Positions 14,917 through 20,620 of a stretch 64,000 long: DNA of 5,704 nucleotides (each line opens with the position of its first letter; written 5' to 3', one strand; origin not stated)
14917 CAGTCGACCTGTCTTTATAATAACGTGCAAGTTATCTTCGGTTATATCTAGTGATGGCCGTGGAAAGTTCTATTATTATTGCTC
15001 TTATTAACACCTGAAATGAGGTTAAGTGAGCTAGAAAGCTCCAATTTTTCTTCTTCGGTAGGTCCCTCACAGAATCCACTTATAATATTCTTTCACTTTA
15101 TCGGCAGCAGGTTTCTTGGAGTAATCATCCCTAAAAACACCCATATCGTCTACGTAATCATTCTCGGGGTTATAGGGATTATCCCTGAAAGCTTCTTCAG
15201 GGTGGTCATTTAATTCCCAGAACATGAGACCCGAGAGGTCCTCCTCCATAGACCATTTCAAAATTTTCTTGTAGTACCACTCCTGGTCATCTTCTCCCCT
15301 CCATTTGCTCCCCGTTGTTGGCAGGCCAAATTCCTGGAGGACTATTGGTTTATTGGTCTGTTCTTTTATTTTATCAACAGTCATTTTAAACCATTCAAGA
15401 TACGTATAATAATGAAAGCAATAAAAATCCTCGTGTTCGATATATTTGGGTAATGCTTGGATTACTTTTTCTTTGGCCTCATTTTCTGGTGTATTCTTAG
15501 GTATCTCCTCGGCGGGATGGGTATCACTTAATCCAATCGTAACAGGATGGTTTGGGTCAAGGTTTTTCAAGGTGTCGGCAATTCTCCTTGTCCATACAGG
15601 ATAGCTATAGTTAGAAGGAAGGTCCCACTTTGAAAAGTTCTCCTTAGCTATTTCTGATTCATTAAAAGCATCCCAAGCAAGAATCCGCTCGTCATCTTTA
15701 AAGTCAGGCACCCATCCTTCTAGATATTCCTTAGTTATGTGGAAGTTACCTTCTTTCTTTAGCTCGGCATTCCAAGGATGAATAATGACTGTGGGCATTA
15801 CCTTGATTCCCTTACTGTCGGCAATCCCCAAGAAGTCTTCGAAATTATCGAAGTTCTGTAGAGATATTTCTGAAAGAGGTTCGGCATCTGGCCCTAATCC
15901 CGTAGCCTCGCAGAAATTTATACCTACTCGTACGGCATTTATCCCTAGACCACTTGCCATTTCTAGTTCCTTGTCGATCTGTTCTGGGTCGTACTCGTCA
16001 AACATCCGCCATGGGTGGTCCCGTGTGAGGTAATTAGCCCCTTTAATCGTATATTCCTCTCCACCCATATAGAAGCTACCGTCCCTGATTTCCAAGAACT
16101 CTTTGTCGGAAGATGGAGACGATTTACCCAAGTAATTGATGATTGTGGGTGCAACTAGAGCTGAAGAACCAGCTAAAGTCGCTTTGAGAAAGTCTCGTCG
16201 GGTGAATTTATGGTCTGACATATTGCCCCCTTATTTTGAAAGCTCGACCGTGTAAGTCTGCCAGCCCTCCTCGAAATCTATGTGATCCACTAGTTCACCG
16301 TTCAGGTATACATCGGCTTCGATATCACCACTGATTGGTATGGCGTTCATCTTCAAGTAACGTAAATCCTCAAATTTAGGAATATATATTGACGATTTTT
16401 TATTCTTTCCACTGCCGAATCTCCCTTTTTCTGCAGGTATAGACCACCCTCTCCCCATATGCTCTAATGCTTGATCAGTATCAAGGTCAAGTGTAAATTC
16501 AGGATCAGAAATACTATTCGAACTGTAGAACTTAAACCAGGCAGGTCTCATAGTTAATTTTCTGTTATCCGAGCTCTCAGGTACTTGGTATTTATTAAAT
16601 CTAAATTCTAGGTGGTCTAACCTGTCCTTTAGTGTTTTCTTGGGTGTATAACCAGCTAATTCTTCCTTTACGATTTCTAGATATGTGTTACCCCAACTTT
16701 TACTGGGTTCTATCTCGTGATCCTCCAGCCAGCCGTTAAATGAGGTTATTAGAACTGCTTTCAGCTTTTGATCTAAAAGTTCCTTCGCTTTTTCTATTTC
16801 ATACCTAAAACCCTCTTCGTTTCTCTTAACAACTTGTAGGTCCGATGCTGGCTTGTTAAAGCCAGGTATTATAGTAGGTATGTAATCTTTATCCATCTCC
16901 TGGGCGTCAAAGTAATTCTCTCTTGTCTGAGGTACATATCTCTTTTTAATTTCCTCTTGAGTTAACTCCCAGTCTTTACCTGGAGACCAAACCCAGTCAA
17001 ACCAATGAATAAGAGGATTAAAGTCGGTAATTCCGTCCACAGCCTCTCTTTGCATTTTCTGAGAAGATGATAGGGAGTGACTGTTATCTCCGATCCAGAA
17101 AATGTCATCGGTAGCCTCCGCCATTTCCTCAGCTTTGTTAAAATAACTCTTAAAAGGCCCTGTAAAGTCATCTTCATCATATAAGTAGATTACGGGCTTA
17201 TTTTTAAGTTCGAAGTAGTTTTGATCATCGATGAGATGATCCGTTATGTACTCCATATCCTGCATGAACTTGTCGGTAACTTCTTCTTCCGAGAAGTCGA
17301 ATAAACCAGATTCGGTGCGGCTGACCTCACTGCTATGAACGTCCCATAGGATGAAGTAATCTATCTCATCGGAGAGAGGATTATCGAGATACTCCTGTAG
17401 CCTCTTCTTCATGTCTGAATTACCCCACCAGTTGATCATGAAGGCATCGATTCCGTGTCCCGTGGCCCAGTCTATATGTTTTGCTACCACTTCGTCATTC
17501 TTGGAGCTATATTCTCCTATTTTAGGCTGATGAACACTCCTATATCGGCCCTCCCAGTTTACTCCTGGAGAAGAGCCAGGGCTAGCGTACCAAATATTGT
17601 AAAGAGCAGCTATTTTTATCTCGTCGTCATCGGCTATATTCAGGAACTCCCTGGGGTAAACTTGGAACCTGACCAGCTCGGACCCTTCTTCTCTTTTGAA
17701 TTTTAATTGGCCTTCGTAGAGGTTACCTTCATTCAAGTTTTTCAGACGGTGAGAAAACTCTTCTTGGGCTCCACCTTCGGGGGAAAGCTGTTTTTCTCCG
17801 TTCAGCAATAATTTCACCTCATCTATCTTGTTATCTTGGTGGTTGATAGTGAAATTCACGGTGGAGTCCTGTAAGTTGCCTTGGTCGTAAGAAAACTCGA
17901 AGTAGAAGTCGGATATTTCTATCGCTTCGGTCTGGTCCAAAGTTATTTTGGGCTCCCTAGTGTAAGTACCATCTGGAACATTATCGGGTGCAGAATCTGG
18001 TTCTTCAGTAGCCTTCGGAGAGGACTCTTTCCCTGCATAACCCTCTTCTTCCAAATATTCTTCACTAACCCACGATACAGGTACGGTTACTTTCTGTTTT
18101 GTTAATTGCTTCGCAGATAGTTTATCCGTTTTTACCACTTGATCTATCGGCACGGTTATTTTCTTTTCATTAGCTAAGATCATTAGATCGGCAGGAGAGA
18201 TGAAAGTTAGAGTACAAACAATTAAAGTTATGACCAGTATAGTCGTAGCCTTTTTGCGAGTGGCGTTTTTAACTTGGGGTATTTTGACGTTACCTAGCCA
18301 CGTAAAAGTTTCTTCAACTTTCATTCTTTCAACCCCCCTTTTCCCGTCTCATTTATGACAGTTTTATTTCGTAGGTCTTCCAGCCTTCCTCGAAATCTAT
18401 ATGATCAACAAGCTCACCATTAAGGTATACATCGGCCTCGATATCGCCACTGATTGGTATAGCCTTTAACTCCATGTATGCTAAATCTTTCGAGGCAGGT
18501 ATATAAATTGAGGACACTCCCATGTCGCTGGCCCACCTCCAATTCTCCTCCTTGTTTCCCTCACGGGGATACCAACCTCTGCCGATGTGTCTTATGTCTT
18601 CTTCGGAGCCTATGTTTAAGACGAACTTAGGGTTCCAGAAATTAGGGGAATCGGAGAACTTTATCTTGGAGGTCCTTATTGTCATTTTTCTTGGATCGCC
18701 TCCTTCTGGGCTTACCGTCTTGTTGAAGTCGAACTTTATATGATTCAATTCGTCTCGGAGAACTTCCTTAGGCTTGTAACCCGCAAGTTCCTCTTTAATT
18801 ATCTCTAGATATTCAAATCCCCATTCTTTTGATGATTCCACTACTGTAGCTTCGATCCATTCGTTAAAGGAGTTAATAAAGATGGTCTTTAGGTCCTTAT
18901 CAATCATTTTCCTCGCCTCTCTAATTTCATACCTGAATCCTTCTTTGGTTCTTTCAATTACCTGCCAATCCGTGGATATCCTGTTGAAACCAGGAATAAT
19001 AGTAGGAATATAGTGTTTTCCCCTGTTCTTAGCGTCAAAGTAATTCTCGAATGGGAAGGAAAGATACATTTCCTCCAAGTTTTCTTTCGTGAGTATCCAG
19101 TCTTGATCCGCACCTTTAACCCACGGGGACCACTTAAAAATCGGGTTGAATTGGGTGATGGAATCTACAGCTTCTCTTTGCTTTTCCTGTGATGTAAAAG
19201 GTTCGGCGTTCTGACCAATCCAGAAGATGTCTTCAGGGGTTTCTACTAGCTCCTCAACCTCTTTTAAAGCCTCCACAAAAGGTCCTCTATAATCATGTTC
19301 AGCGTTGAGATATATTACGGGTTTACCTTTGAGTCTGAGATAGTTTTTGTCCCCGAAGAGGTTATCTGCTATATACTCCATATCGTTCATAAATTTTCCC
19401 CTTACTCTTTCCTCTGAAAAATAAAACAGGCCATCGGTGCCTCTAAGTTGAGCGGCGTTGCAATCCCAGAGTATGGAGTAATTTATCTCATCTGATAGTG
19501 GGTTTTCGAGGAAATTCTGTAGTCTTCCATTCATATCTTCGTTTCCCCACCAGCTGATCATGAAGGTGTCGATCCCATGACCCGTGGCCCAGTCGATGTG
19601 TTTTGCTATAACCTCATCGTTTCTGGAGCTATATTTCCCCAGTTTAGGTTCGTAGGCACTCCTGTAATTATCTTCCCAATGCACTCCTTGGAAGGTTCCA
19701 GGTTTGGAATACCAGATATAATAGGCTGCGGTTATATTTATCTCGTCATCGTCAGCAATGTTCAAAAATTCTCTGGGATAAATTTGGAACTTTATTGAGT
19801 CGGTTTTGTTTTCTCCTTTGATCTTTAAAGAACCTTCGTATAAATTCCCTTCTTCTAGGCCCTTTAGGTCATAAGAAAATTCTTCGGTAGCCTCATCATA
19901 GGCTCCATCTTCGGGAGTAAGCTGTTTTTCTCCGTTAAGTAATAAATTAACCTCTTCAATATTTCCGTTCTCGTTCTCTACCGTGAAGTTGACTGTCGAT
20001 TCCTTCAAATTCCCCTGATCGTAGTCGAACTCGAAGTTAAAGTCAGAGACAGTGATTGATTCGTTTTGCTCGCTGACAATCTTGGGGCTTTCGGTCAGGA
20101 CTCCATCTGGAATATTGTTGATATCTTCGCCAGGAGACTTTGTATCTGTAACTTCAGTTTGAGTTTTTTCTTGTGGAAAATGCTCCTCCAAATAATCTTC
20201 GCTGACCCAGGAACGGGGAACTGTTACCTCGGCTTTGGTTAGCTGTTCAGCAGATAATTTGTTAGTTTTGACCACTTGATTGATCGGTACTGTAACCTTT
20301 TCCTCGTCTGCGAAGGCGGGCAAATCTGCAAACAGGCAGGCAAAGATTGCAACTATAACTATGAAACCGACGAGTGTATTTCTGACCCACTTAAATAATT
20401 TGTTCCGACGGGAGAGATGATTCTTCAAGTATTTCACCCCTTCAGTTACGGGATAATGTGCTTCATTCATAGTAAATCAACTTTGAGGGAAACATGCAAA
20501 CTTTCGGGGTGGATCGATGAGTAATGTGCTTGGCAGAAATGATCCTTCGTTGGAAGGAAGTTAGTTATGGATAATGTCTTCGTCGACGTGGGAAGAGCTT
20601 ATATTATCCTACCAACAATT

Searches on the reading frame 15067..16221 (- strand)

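Call 101: search_protein_families(library=pfam, proteins=[window:15067-16221:-], max_evalue=0.001)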
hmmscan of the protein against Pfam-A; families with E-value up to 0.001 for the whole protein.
window:15067-16221:- (384 aa): 1 family
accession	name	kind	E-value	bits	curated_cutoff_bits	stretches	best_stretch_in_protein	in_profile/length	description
PF11790.14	Glyco_hydro_cc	-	0.00078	19.5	21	0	265-327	137-199/237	Glycosyl hydrolase catalytic core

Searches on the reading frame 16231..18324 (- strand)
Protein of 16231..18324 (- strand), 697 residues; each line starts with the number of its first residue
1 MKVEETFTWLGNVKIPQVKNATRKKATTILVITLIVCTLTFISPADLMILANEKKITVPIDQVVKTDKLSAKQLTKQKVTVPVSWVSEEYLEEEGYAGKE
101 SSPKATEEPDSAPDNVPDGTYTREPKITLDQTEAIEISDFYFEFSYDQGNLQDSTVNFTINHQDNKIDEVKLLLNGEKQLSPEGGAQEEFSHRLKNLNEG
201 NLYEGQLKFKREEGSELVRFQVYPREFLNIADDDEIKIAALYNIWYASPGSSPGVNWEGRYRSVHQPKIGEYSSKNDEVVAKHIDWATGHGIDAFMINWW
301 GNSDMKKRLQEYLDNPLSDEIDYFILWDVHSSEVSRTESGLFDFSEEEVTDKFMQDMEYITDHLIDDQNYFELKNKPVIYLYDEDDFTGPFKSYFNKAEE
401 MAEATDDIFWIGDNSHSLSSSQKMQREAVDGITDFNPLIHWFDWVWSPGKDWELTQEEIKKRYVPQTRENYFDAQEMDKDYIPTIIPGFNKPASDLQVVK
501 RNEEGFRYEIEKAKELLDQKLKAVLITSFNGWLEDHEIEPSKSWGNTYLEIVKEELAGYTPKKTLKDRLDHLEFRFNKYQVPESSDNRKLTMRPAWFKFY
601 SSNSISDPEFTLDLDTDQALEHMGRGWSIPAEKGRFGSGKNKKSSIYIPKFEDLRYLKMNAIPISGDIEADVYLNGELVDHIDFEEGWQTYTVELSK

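Call 101: search_protein_families(library=pfam, proteins=[window:16231-18324:-], max_evalue=0.001)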
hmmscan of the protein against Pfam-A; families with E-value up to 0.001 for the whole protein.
window:16231-18324:- (697 aa): 2 families
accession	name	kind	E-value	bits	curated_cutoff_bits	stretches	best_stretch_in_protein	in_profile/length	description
PF14307.12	Glyco_tran_WbsX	-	1.2e-13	51.7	25.1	1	267-551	42-349/350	Glycosyltransferase WbsX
PF16317.11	Glyco_hydro_99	-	1.6e-09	37.8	33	1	265-384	58-163/341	Glycosyl hydrolase family 99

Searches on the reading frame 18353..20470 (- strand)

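Call 101: search_protein_families(library=pfam, proteins=[window:18353-20470:-], max_evalue=0.001)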
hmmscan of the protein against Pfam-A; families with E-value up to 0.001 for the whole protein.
window:18353-20470:- (705 aa): 2 families
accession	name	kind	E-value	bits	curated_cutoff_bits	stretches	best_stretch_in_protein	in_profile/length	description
PF14307.12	Glyco_tran_WbsX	-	1.8e-12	47.9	25.1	1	276-558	47-350/350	Glycosyltransferase WbsX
PF16317.11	Glyco_hydro_99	-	2.1e-11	44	33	1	265-388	50-160/341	Glycosyl hydrolase family 99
